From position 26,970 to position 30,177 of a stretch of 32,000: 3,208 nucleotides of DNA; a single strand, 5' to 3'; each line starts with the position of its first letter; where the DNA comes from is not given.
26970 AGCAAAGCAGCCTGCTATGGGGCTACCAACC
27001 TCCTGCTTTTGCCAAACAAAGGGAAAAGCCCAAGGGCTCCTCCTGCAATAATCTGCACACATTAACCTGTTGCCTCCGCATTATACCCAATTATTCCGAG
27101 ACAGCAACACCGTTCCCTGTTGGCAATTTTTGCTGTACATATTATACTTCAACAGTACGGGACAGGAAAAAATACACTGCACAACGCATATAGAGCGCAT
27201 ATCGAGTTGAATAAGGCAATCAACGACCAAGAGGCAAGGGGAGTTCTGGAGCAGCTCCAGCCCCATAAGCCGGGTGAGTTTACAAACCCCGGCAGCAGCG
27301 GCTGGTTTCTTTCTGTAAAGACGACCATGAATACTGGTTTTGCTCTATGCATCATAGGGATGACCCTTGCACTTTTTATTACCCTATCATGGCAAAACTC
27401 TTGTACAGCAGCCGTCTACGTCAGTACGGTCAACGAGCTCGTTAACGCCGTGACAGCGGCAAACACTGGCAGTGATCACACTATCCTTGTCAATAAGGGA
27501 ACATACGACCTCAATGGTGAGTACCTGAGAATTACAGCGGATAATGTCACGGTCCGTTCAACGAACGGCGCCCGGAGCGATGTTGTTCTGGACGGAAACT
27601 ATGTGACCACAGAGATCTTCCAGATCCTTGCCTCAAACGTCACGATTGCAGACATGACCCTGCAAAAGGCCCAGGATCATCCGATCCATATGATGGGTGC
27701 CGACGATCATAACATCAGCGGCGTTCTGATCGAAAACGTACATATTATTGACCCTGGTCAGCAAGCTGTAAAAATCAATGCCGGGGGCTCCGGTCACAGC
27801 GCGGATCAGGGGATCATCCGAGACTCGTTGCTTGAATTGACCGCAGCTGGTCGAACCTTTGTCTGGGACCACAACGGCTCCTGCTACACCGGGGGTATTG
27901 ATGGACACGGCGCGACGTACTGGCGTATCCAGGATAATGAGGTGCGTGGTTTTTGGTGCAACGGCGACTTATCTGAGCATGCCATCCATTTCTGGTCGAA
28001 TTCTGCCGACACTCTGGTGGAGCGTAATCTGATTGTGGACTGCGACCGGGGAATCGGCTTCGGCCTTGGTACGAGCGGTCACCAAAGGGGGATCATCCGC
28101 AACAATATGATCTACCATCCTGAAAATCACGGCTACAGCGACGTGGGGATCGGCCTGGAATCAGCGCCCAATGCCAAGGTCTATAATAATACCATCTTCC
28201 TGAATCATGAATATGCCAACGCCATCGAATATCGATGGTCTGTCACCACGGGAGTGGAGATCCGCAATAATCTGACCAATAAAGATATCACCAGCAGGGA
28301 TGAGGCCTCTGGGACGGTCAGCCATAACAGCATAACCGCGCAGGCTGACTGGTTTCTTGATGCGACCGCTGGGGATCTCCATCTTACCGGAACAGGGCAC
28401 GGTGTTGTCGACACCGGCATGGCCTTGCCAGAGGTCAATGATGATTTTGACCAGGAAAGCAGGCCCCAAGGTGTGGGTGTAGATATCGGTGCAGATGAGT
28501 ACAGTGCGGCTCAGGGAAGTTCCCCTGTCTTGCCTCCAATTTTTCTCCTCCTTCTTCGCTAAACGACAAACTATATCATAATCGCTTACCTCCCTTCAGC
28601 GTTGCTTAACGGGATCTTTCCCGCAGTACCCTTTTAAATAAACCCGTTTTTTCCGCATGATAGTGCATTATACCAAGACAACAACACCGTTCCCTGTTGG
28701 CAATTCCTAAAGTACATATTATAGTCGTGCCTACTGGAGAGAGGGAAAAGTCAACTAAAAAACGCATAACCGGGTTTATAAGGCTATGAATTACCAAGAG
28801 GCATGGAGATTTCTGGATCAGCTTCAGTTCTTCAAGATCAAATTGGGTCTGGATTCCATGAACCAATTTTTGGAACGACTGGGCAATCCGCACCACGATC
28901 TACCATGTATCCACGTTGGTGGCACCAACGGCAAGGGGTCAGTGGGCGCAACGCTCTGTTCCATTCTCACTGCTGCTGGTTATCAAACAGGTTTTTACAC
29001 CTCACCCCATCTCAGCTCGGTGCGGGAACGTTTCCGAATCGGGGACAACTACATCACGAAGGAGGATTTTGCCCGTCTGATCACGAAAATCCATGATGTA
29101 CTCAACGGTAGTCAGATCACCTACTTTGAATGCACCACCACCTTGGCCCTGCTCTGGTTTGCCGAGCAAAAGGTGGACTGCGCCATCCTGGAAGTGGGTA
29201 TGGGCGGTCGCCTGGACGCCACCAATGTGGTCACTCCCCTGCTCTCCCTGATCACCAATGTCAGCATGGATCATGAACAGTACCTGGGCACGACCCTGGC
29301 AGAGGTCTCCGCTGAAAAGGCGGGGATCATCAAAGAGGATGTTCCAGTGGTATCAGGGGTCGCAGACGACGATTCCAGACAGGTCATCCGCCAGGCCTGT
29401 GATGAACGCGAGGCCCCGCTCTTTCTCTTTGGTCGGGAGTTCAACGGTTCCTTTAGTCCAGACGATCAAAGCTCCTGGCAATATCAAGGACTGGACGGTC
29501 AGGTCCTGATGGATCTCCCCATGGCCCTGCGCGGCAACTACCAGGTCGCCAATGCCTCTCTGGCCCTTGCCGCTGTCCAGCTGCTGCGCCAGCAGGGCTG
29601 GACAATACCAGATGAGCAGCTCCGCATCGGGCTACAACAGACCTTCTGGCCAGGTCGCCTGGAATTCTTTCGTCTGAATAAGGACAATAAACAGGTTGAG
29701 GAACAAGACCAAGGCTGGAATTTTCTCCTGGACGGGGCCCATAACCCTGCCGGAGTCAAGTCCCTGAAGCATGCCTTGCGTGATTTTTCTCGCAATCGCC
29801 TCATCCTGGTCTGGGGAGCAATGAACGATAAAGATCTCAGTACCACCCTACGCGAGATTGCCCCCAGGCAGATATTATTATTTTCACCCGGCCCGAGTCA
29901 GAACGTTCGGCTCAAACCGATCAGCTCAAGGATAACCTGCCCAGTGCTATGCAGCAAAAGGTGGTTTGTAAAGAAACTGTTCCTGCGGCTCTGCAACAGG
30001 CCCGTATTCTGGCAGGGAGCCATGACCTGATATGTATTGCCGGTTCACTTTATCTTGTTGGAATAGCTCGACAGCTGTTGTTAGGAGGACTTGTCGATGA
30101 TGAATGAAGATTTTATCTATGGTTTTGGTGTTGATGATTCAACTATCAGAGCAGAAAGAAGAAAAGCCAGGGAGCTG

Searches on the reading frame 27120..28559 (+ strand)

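Call 36: search_protein_families(library=pfam, proteins=[window:27120-28559:+], max_evalue=0.00001)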
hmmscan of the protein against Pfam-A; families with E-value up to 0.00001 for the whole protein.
window:27120-28559:+ (480 aa): 1 family
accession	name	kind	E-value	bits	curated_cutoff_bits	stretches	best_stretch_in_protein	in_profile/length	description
PF13229.12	Beta_helix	-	8.7e-06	25.9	25.9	0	259-407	2-136/158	Right handed beta helix region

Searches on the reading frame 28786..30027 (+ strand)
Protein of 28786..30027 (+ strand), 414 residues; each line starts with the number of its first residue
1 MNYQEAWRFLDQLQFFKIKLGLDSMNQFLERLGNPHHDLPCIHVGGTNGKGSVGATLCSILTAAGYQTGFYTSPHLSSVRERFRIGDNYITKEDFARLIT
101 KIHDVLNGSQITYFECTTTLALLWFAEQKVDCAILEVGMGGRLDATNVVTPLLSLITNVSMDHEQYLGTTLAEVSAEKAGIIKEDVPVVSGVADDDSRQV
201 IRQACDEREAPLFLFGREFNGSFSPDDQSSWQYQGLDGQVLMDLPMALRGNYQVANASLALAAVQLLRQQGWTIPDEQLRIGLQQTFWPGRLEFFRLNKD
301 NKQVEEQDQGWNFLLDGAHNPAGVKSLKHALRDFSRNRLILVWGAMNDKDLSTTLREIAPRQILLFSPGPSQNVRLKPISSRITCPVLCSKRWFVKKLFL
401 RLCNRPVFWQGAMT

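Call 36: search_protein_families(library=pfam, proteins=[window:28786-30027:+], max_evalue=0.00001)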
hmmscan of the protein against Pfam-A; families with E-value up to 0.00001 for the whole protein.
window:28786-30027:+ (414 aa): 2 families
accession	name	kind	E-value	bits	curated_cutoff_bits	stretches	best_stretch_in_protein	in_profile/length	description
PF08245.18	Mur_ligase_M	-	1.4e-11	45.2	24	1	44-264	1-200/200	Mur ligase middle domain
PF02875.26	Mur_ligase_C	-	1.7e-08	35.8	28.4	1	305-358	7-65/127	Mur ligase, glutamate ligase domain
